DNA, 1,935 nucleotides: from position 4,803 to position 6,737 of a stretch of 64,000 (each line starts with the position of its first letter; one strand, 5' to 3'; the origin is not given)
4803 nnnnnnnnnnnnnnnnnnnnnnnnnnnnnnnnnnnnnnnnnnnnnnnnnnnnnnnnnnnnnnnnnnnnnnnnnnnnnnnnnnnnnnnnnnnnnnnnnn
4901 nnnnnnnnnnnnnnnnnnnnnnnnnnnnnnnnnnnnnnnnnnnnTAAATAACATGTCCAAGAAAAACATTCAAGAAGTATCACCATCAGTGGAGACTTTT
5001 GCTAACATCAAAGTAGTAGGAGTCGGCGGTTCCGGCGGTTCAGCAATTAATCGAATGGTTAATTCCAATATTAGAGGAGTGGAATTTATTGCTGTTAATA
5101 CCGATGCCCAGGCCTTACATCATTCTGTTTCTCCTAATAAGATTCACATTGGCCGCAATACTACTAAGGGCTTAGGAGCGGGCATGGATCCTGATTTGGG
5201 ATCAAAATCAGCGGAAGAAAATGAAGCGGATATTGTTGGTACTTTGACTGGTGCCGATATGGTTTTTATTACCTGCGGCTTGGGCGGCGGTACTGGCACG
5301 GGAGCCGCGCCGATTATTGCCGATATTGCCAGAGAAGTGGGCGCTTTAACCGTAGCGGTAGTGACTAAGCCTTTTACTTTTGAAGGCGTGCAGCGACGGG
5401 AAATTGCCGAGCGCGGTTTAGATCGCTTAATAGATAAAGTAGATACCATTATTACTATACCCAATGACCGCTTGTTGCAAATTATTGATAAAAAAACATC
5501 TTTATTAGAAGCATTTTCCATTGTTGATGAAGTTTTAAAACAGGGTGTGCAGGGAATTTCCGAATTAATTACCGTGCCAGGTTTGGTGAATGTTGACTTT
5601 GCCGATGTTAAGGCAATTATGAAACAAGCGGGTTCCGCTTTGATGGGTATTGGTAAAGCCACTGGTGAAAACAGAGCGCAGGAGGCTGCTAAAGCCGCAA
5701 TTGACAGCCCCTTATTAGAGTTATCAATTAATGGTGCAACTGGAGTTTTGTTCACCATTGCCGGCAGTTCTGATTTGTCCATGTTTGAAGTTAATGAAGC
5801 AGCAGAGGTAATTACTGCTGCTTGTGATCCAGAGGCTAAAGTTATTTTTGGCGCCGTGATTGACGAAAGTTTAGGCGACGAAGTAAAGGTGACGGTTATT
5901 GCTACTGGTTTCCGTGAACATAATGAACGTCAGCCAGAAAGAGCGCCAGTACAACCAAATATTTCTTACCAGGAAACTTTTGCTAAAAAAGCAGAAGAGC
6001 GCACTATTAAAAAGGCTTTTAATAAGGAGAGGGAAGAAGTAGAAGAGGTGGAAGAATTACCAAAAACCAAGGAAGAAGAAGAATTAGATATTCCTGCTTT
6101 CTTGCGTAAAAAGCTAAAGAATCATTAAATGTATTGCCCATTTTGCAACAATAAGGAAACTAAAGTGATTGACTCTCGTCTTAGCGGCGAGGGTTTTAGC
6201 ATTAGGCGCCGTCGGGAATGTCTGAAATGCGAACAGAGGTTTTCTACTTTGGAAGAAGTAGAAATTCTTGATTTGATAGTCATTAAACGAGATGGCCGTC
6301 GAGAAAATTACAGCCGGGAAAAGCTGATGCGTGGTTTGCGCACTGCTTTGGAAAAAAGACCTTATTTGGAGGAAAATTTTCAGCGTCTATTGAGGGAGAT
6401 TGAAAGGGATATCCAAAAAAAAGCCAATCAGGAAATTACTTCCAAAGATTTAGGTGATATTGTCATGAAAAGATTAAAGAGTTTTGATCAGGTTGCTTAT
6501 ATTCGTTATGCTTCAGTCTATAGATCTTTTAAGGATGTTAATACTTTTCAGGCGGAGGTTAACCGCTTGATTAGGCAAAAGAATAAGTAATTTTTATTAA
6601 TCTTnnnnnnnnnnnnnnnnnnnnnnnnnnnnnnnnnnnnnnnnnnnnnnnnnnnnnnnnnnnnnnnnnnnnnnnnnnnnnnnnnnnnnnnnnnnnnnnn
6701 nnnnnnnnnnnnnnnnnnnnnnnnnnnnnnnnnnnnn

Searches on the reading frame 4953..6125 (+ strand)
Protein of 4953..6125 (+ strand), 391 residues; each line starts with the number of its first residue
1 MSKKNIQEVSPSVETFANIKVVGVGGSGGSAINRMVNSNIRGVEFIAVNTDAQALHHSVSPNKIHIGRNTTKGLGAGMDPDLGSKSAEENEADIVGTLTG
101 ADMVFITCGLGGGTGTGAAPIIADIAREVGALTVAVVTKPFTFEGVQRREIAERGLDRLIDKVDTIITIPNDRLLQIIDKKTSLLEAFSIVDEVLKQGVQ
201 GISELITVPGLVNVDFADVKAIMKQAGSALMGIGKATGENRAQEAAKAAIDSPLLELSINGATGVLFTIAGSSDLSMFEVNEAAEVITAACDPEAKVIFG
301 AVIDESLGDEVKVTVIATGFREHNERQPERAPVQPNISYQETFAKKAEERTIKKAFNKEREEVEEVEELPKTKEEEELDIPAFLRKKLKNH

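Call 71: find_encoding_contigs(protein=window:4953-6125:+, flank=2000, max_places=4)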
Protein window:4953-6125:+ (391 aa): no gene with exactly this product is on record in the collection.

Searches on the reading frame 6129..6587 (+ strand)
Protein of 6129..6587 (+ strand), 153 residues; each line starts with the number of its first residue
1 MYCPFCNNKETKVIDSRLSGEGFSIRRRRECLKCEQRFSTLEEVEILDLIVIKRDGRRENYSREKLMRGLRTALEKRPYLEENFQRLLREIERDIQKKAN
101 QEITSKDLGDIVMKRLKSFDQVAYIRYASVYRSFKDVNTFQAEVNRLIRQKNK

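Call 16: search_protein_families(library=pfam, proteins=[window:6129-6587:+], max_evalue=0.001)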
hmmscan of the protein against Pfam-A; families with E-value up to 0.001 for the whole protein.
window:6129-6587:+ (153 aa): 2 families
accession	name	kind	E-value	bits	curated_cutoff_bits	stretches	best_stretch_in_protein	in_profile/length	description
PF03477.21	ATP-cone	-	4.2e-21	75.7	25.8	1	50-136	2-87/88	ATP cone domain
PF22811.2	Zn_ribbon_NrdR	-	1.6e-20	73.2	27.2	1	1-42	1-42/42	Transcriptional repressor NrdR-like, N-terminal domain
